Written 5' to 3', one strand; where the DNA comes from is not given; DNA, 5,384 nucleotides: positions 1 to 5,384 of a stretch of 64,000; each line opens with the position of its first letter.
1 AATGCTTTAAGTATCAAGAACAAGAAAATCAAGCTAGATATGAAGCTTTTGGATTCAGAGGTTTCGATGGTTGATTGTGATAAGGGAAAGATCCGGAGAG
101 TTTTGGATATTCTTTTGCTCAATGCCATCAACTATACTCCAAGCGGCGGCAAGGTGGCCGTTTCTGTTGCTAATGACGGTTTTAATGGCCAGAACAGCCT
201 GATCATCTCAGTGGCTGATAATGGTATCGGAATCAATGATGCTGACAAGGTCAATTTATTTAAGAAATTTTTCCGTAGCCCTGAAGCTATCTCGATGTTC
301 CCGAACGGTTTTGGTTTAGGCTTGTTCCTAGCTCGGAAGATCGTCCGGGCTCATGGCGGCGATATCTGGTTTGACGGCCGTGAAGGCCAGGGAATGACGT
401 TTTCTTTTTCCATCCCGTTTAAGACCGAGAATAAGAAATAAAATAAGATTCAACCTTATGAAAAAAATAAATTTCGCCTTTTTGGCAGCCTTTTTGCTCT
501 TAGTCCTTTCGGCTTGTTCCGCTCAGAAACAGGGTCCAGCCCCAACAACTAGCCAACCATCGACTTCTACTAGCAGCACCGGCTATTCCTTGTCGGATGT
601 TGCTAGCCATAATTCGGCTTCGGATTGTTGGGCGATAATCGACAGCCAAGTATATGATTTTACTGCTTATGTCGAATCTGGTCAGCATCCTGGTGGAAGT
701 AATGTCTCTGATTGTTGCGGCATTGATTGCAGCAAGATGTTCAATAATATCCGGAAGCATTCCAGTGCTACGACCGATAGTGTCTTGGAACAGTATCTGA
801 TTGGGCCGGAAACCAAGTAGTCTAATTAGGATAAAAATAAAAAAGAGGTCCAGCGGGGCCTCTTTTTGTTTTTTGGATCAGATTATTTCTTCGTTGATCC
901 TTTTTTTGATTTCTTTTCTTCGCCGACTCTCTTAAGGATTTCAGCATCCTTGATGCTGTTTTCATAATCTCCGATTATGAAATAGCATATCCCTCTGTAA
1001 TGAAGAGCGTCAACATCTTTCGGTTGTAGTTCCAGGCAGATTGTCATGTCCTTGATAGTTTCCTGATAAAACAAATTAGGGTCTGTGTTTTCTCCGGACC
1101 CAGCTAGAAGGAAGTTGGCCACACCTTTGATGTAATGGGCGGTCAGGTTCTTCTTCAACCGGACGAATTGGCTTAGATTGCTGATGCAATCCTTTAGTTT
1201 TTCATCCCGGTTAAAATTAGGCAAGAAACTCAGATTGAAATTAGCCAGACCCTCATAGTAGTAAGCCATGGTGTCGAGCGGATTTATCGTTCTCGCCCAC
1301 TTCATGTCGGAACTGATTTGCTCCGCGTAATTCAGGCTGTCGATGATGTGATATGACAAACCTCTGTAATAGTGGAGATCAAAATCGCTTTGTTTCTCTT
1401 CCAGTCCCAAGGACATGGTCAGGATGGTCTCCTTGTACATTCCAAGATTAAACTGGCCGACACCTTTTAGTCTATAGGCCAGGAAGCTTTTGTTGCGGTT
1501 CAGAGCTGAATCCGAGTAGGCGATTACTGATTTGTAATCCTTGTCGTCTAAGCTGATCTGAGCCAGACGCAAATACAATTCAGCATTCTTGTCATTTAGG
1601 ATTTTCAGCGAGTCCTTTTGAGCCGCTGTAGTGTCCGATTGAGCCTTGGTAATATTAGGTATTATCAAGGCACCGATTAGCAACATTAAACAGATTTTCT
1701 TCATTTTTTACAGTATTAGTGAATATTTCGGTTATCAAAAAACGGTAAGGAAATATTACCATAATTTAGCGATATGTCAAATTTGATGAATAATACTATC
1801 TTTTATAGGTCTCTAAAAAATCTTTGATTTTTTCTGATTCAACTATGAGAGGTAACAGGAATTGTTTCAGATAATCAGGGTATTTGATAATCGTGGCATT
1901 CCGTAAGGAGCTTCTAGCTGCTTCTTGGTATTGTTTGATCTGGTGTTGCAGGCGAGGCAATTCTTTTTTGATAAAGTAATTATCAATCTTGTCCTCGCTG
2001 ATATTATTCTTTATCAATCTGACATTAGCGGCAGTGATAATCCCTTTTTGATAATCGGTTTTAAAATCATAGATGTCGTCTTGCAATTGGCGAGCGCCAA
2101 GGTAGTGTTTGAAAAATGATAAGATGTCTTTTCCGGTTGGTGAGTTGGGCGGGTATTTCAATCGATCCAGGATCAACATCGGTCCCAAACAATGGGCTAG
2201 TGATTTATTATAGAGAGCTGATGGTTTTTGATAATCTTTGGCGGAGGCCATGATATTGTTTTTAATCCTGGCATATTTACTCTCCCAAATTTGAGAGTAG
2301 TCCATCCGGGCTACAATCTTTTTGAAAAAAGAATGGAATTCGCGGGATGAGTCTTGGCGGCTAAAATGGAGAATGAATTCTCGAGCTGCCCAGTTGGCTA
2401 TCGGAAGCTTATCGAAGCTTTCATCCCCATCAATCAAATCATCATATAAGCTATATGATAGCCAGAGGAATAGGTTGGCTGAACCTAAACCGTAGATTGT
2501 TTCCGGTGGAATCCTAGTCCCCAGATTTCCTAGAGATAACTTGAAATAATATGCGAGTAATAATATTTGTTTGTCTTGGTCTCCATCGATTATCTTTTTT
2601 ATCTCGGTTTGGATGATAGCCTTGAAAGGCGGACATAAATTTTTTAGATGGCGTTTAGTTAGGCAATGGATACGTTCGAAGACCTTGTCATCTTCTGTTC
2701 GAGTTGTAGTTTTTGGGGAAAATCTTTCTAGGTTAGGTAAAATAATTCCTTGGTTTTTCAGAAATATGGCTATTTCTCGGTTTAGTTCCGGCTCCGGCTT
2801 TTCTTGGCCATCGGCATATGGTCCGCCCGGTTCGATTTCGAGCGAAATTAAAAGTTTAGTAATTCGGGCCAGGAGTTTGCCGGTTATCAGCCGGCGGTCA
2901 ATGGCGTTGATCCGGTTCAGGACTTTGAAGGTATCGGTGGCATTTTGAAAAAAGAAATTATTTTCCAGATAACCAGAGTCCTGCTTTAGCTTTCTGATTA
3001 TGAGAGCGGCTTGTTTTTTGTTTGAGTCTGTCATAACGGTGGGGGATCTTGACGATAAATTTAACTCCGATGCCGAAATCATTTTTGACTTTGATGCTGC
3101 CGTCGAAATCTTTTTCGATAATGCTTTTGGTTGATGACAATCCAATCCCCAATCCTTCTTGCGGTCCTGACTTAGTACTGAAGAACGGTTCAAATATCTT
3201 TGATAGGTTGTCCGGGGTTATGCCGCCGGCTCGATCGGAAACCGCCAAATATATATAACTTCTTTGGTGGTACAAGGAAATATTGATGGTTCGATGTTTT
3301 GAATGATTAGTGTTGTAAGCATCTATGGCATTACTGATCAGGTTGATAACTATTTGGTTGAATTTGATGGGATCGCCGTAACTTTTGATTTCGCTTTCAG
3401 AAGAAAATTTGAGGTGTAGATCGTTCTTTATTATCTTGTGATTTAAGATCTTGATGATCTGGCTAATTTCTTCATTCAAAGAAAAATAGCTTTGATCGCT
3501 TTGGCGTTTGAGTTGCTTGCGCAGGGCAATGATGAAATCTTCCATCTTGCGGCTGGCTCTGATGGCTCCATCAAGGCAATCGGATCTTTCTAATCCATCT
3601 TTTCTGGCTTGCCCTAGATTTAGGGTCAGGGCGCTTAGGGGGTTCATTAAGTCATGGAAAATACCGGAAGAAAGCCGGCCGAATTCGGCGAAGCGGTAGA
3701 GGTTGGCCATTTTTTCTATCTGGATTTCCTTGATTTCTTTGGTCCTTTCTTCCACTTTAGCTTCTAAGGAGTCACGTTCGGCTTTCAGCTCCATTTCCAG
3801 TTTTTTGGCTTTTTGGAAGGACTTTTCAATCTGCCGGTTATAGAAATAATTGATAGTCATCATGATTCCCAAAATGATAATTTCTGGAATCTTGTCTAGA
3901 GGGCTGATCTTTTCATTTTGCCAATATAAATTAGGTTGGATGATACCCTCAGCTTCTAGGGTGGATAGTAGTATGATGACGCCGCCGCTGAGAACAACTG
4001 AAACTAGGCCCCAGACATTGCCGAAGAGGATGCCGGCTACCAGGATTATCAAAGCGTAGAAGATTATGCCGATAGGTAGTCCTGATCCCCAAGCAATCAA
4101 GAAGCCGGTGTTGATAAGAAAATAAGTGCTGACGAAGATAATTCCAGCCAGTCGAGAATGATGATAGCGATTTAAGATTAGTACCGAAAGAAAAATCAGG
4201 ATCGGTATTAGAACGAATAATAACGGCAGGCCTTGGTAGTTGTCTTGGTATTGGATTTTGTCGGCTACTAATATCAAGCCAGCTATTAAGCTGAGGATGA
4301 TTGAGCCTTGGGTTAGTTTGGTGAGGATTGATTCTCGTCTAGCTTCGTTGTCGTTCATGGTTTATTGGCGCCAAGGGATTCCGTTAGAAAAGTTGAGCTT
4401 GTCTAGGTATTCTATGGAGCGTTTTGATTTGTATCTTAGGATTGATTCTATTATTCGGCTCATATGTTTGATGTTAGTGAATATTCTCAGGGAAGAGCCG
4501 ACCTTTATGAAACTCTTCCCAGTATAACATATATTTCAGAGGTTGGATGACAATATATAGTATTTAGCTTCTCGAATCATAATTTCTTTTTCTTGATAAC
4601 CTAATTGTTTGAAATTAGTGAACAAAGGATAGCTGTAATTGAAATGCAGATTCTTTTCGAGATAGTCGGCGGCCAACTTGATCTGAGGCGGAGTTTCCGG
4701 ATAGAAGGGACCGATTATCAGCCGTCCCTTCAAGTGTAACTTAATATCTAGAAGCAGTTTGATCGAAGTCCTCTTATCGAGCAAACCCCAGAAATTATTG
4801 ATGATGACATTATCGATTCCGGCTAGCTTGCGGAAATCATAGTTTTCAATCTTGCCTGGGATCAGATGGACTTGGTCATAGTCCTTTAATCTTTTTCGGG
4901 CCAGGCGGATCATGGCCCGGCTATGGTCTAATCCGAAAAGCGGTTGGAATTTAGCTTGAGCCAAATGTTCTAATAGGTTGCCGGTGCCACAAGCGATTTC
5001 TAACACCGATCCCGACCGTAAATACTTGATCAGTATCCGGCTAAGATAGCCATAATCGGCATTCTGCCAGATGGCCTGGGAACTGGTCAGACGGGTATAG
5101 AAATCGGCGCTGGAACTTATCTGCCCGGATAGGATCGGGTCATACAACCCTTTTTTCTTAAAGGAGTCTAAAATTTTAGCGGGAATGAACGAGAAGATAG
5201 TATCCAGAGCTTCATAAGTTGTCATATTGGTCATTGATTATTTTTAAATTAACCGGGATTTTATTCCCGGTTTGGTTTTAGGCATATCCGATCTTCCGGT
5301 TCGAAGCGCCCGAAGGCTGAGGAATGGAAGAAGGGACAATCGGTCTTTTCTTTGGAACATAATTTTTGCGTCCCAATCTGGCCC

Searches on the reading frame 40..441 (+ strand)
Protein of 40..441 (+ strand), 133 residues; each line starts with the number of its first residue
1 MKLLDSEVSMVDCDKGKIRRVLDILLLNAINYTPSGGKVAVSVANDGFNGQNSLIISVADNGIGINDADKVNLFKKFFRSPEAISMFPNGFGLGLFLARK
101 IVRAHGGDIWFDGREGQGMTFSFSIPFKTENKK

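Call 24: search_protein_families(library=pfam, proteins=[window:40-441:+], max_evalue=0.0001)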
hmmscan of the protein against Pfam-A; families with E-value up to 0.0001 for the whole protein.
window:40-441:+ (133 aa): 1 family
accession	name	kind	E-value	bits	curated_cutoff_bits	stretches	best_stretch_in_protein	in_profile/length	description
PF02518.31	HATPase_c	-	3.4e-25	89.1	26.4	1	14-128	2-110/111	Histidine kinase-, DNA gyrase B-, and HSP90-like ATPase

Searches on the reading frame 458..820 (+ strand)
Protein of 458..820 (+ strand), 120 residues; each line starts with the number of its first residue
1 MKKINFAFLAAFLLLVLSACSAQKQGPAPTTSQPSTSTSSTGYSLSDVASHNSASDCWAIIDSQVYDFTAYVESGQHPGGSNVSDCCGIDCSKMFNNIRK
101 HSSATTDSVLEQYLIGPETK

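Call 24: search_protein_families(library=pfam, proteins=[window:458-820:+], max_evalue=0.0001)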
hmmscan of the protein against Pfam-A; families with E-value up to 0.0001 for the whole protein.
window:458-820:+ (120 aa): 1 family
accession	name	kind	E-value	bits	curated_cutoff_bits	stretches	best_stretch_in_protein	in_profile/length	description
PF00173.33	Cyt-b5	-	1.8e-15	57.2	23.7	1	45-116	2-71/74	Cytochrome b5-like Heme/Steroid binding domain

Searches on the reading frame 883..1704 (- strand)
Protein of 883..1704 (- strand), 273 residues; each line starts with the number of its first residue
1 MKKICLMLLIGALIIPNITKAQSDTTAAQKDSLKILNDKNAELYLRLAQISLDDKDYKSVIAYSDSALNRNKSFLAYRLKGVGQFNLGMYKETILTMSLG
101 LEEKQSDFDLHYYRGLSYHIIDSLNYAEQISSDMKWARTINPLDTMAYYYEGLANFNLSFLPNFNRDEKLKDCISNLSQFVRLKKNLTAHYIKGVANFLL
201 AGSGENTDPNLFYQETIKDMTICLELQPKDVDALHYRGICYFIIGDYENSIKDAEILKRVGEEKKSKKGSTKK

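Call 24: search_protein_families(library=pfam, proteins=[window:883-1704:-], max_evalue=0.0001)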
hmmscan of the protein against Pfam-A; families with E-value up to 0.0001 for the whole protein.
window:883-1704:- (273 aa): 1 family
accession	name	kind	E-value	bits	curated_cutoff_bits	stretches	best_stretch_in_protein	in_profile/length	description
PF13431.12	TPR_17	-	4.1e-08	33.3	24.4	0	223-249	5-31/34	Tetratricopeptide repeat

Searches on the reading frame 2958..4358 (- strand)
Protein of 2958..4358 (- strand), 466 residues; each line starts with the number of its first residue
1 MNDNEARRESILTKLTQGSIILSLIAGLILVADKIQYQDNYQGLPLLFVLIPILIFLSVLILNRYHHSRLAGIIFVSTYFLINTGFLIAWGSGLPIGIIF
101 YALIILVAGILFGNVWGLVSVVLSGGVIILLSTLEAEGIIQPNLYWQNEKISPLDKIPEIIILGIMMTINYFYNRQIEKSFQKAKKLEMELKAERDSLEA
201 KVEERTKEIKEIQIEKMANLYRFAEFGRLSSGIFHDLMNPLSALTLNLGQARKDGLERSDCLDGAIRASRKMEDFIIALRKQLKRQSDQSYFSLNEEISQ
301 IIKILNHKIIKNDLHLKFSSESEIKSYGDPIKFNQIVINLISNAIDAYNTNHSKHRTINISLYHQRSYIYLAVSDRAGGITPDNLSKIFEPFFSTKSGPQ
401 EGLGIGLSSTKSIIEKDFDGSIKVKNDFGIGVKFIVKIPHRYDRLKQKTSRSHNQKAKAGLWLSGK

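Call 24: search_protein_families(library=pfam, proteins=[window:2958-4358:-], max_evalue=0.0001)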
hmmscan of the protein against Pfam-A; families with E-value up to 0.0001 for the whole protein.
window:2958-4358:- (466 aa): 1 family
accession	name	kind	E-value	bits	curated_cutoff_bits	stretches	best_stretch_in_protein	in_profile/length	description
PF02518.31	HATPase_c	-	2.8e-19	70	26.4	1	328-440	1-109/111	Histidine kinase-, DNA gyrase B-, and HSP90-like ATPase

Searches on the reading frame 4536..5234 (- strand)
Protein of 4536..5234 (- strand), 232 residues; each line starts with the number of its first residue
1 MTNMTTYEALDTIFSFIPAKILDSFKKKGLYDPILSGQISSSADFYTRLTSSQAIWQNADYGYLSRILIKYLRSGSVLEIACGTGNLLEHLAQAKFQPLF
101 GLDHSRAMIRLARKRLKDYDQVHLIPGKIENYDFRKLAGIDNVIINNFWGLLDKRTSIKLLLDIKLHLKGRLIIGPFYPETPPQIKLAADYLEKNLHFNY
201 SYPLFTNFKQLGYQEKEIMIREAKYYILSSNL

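Call 24: search_protein_families(library=pfam, proteins=[window:4536-5234:-], max_evalue=0.0001)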
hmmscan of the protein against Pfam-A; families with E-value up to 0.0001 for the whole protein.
window:4536-5234:- (232 aa): 5 families
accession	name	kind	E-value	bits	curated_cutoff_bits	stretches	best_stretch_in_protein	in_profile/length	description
PF13649.12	Methyltransf_25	-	4.7e-11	43.7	27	1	77-164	1-89/97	Methyltransferase domain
PF08242.18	Methyltransf_12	-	1.7e-09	38.7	30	1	78-155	1-81/98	Methyltransferase domain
PF13847.12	Methyltransf_31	-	1.8e-08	34.6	27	1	76-152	6-85/145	Methyltransferase domain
PF08241.18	Methyltransf_11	-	5.6e-07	30.6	21.2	1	78-150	1-71/95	Methyltransferase domain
PF13489.12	Methyltransf_23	-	8.8e-06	26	27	1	70-122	19-70/164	Methyltransferase domain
